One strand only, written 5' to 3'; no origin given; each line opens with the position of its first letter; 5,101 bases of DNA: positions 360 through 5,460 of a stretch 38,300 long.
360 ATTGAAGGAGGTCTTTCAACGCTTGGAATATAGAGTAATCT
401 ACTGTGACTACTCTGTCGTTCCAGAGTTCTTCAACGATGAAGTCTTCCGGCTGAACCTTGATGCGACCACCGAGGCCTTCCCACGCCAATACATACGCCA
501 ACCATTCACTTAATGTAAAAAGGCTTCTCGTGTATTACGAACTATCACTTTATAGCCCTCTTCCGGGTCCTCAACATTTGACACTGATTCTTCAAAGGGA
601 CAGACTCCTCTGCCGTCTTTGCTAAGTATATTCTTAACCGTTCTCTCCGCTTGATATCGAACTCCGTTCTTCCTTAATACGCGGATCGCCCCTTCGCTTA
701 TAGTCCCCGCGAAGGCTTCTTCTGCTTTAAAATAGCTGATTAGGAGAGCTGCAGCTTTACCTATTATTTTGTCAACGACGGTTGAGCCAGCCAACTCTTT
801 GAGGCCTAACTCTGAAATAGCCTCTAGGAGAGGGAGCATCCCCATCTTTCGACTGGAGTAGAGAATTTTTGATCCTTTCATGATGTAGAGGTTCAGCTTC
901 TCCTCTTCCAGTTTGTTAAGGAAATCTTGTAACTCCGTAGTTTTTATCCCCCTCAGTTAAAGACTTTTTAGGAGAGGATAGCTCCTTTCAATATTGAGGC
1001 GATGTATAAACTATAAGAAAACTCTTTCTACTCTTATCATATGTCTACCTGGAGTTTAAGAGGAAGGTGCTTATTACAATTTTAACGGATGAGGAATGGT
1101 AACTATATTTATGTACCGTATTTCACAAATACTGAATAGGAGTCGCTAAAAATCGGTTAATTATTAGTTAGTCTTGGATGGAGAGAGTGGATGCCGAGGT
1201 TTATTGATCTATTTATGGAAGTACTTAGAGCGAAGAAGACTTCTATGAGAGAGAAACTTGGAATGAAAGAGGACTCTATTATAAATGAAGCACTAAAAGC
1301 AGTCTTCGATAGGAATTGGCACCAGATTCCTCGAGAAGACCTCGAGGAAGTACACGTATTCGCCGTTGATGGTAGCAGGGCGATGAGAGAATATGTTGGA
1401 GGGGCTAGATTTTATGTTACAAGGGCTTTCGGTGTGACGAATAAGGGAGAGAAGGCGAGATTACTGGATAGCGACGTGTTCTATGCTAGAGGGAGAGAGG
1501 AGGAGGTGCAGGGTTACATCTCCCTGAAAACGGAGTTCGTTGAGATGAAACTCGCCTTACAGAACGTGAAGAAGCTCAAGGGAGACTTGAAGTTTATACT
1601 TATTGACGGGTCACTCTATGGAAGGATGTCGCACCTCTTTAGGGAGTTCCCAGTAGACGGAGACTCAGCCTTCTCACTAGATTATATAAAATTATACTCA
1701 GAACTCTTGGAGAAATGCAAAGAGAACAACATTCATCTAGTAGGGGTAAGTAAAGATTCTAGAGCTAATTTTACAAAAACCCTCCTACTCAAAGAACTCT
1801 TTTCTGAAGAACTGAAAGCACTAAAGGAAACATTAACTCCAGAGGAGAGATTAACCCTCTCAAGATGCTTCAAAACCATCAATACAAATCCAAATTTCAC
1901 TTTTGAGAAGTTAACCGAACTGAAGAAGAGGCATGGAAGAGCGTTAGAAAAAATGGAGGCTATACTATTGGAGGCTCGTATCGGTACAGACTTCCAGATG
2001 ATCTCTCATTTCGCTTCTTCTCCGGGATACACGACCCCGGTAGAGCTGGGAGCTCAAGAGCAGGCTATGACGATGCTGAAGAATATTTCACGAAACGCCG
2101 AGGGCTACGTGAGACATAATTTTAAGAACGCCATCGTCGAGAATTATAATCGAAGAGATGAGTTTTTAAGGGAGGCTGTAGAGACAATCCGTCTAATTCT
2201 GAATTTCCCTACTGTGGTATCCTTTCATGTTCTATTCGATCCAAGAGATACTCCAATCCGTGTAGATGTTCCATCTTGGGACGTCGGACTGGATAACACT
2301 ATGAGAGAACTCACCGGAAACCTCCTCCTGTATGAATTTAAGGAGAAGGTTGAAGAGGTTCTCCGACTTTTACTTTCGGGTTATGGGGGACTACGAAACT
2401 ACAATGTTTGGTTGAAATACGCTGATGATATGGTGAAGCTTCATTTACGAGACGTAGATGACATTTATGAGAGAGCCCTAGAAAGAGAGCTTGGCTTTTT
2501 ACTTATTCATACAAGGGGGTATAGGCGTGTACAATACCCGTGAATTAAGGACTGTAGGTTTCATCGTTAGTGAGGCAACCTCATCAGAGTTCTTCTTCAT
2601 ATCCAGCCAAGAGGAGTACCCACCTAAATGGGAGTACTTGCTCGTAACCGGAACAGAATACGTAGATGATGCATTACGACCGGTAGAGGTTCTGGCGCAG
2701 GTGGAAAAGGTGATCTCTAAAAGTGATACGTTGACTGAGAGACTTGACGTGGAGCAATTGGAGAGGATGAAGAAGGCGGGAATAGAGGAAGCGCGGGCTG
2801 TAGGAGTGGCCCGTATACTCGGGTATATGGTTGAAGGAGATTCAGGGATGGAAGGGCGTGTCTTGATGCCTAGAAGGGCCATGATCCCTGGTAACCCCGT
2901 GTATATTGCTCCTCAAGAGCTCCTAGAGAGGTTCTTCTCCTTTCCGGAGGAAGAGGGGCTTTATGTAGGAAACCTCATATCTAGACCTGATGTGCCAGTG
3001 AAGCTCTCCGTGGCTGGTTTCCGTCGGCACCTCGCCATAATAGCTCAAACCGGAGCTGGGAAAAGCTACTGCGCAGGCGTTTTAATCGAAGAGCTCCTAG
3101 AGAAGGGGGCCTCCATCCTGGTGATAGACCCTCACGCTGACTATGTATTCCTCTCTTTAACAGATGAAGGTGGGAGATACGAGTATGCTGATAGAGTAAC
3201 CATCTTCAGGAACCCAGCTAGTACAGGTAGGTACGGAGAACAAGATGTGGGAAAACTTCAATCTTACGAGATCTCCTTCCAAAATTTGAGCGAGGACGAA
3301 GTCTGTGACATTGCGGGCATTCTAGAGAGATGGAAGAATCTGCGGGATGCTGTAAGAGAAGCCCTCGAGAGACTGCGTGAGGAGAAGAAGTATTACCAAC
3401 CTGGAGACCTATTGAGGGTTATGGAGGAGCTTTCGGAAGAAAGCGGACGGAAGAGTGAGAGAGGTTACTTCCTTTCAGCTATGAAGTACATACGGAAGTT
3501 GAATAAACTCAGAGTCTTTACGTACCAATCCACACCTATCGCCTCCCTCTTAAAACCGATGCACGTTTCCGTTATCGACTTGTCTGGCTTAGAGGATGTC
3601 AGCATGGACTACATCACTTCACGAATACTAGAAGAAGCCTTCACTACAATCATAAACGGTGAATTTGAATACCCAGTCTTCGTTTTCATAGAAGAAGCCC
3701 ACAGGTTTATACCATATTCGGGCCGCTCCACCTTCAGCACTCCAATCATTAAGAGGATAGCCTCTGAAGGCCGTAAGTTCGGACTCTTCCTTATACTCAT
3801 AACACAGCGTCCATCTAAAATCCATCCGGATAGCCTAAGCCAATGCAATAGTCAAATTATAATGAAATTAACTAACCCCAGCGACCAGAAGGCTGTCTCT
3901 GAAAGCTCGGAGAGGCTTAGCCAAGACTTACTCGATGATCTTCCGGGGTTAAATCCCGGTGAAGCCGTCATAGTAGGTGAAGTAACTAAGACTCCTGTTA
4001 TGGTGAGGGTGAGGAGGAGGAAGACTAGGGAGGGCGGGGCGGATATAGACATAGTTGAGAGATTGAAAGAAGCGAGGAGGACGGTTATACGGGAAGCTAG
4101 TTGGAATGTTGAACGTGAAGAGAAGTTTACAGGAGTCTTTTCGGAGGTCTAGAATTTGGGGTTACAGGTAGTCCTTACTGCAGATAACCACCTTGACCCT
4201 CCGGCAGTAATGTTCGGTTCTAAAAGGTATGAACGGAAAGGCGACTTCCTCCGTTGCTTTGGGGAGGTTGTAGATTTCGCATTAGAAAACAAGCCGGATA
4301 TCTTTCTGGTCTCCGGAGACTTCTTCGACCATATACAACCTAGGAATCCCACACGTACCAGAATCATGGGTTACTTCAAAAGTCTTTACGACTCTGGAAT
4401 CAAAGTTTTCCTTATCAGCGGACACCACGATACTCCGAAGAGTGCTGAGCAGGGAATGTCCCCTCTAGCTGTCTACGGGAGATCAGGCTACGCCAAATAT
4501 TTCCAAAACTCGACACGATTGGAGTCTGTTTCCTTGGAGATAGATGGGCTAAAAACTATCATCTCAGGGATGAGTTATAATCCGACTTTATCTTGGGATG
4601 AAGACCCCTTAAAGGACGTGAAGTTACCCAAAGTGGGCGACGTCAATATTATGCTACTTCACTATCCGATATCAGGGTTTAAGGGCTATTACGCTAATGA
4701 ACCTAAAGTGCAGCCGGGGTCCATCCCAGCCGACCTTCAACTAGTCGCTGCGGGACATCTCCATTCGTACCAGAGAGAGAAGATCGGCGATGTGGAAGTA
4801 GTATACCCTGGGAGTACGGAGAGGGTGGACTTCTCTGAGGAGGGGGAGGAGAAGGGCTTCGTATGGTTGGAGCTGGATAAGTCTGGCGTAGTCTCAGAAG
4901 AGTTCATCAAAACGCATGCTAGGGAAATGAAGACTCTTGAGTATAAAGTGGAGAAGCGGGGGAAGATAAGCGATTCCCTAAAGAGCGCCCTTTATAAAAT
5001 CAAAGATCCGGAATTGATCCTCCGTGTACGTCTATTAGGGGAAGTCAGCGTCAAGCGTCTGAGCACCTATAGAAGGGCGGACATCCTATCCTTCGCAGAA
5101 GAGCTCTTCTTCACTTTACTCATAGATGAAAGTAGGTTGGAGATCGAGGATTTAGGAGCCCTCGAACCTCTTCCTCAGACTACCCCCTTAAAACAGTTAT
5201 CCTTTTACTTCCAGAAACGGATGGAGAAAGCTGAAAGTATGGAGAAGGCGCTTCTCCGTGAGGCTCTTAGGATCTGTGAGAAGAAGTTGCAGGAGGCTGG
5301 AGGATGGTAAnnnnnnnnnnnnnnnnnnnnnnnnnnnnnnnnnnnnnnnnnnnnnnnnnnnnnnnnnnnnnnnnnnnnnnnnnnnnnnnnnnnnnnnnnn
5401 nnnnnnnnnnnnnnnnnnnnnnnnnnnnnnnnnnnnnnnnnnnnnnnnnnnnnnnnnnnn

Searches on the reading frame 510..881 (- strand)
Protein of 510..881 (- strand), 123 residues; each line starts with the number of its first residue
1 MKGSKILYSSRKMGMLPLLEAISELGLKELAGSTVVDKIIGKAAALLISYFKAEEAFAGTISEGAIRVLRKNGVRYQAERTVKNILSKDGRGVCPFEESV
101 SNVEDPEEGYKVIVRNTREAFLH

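Call 57: search_protein_families(library=pfam, proteins=[window:510-881:-], max_evalue=0.00001)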
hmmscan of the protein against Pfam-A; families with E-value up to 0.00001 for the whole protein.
window:510-881:- (123 aa): 1 family
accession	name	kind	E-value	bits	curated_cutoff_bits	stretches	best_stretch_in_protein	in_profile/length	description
PF08973.16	TM1506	-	6.8e-28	97.4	27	1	5-114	19-127/130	Domain of unknown function (DUF1893)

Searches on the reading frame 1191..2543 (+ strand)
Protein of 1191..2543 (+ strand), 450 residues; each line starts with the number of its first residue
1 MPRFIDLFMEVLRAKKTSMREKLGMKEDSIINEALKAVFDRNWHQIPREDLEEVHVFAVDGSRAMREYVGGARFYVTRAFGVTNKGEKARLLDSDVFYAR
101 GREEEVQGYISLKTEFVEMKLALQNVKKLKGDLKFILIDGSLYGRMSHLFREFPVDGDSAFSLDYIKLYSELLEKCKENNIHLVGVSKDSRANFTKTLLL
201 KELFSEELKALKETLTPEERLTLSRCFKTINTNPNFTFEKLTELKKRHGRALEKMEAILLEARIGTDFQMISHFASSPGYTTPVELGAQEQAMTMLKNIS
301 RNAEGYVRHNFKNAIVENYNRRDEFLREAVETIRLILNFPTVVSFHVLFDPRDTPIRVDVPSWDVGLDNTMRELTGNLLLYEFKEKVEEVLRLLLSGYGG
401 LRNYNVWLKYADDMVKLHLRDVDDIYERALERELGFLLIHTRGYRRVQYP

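Call 3: search_protein_families(library=pfam, proteins=[window:1191-2543:+], max_evalue=0.01)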
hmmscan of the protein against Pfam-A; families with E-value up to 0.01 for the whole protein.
window:1191-2543:+ (450 aa): 1 family
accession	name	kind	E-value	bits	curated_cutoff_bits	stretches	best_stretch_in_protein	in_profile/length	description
PF09376.16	NurA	-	1.8e-13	51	21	1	56-416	3-253/254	NurA domain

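Call 4: search_protein_families(library=ncbifam, proteins=[window:1191-2543:+], max_evalue=0.01)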
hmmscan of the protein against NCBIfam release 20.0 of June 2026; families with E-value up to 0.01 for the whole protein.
window:1191-2543:+ (450 aa): 2 families
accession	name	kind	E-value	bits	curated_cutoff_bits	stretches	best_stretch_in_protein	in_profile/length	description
NF041033.1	NurA_Sulf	equivalog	5.2e-08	32.5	400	1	8-147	5-139/331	DNA double-strand break repair nuclease NurA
NF041032.1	NurA_Pyro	equivalog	6.1e-08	31.9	650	1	32-146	21-128/450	DNA double-strand break repair nuclease NurA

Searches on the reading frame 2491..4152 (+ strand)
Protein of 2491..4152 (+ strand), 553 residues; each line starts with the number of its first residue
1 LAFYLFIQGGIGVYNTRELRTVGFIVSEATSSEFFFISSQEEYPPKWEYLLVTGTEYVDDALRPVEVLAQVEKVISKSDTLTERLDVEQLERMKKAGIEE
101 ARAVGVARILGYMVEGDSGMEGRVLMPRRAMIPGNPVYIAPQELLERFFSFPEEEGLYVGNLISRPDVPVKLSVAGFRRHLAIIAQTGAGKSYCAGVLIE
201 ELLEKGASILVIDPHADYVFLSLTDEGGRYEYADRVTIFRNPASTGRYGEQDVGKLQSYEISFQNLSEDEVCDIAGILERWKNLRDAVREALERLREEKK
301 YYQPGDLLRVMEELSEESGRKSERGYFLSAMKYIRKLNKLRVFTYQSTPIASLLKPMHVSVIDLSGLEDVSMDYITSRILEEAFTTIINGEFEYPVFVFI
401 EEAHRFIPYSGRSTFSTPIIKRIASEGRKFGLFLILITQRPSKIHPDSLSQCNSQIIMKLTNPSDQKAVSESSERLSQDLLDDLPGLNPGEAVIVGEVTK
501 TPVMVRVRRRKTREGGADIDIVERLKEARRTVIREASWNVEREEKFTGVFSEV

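Call 3: search_protein_families(library=pfam, proteins=[window:2491-4152:+], max_evalue=0.01)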
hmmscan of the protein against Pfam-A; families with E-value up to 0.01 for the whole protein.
window:2491-4152:+ (553 aa): 8 families
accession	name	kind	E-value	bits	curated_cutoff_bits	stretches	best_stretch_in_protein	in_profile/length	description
PF01935.23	DUF87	-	2.1e-40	139.6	23.2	1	158-382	2-219/220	Helicase HerA, central domain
PF12846.13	AAA_10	-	0.00064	19.3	27.5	0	180-217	23-60/362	AAA-like domain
PF19044.6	P-loop_TraG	-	0.0011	18.2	25.8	1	169-260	21-111/413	TraG P-loop domain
PF01580.24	FtsK_SpoIIIE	-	0.0013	18.7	24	0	417-442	195-220/221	FtsK/SpoIIIE family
PF02534.20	T4SS-DNA_transf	-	0.0021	17.4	20.1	1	156-218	31-82/468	Type IV secretory system Conjugative DNA transfer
PF05872.18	HerA_C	-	0.0027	16.9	22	0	389-494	251-361/502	Helicase HerA-like C-terminal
PF04851.21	ResIII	-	0.0053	17.1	22.5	0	178-214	23-61/164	Type III restriction enzyme, res subunit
PF13401.12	AAA_22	-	0.006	17.3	27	0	178-231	5-49/130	AAA domain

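Call 4: search_protein_families(library=ncbifam, proteins=[window:2491-4152:+], max_evalue=0.01)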
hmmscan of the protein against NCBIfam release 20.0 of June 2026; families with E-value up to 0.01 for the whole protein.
window:2491-4152:+ (553 aa): 10 families
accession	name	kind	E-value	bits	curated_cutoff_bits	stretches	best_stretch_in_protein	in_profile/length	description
NF040819.1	helicase_HerA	equivalog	2e-68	231.3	970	2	393-532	401-542/561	DNA double-strand break repair helicase HerA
NF040937.1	HerA_Thermprot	equivalog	1.4e-54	185.3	800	2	344-529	294-483/487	DNA double-strand break repair helicase HerA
NF042944.1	HerA_antiphage_2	equivalog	3.3e-35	121.9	850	2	391-528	424-563/576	anti-phage-associated helicase HerA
NF053655.1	CedD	equivalog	3.3e-28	98.7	600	1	161-508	203-526/527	DNA-translocating ATPase CedD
NF042943.1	HerA_antiphage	equivalog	3e-26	92.1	800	1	358-513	395-555/566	anti-phage-associated helicase HerA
NF033849.1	ser_rich_anae_1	subfamily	1.6e-09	35.7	650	1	347-469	964-1099/1163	serine-rich protein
NF045975.1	VirB4_plasma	equivalog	1.5e-06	26.3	590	1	182-220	519-557/894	Mbov_0397 family ICE element conjugal transfer ATPase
TIGR02746.1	TraC-F-type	equivalog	4.4e-06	24.9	567.05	1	182-244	434-496/800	type IV secretion system protein TraC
TIGR03743.1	SXT_TraD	subfamily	2.8e-05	22.8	366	1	167-218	164-215/636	conjugative transfer system coupling protein TraD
TIGR03925.1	T7SS_EccC_b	equivalog_domain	0.0079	14.5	346.55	0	419-475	208-264/564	type VII secretion protein EccCb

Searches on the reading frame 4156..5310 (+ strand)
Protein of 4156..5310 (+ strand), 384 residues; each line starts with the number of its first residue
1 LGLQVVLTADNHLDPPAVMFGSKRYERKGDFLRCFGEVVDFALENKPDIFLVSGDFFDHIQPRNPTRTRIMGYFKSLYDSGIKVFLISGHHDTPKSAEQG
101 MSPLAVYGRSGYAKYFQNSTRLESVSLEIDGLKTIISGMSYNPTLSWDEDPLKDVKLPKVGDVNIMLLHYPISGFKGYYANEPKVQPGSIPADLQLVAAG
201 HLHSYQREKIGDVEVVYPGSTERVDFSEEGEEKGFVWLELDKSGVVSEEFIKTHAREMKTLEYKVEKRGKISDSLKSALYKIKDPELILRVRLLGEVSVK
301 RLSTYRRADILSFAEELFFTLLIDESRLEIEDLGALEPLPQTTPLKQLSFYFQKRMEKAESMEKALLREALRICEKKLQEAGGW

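Call 3: search_protein_families(library=pfam, proteins=[window:4156-5310:+], max_evalue=0.01)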
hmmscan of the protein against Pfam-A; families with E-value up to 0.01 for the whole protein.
window:4156-5310:+ (384 aa): 2 families
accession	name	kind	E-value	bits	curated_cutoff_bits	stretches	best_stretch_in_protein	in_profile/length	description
PF00149.33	Metallophos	-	1.3e-12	49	21.5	1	4-205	2-191/191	Calcineurin-like phosphoesterase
PF12850.12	Metallophos_2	-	8.4e-07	29.6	27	1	78-242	49-153/154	Calcineurin-like phosphoesterase superfamily domain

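Call 4: search_protein_families(library=ncbifam, proteins=[window:4156-5310:+], max_evalue=0.01)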
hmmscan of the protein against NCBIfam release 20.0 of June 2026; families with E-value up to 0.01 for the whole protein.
window:4156-5310:+ (384 aa): 8 families
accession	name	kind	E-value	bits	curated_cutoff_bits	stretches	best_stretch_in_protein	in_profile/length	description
NF041031.1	Mre11_Sulfo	equivalog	7.6e-23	81.3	500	1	21-306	11-297/374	DNA double-strand break repair protein Mre11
TIGR00619.1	sbcd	subfamily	1e-16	61.6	77.65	2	27-99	20-93/252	exonuclease subunit SbcD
NF041030.1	Mre11_Halo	equivalog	1.6e-12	47.3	550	1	5-264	4-241/361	DNA double-strand break repair protein Mre11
NF041029.1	Mre11_Pyroc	equivalog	2.1e-11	43.3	600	1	24-228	18-240/438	DNA double-strand break repair protein Mre11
NF041754.1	sbcd_Bac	equivalog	1e-08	34.8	750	1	4-105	2-98/390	exonuclease subunit SbcD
NF041753.2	sbcd_Staph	equivalog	5.6e-08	32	480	1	194-262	203-270/375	exonuclease subunit SbcD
NF008206.2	PRK10966.1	equivalog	3.1e-06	26.5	450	0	5-95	3-88/380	exonuclease subunit SbcD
TIGR00583.1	mre11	equivalog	5.4e-06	25.6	434.6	1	4-71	5-67/405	DNA repair protein (mre11)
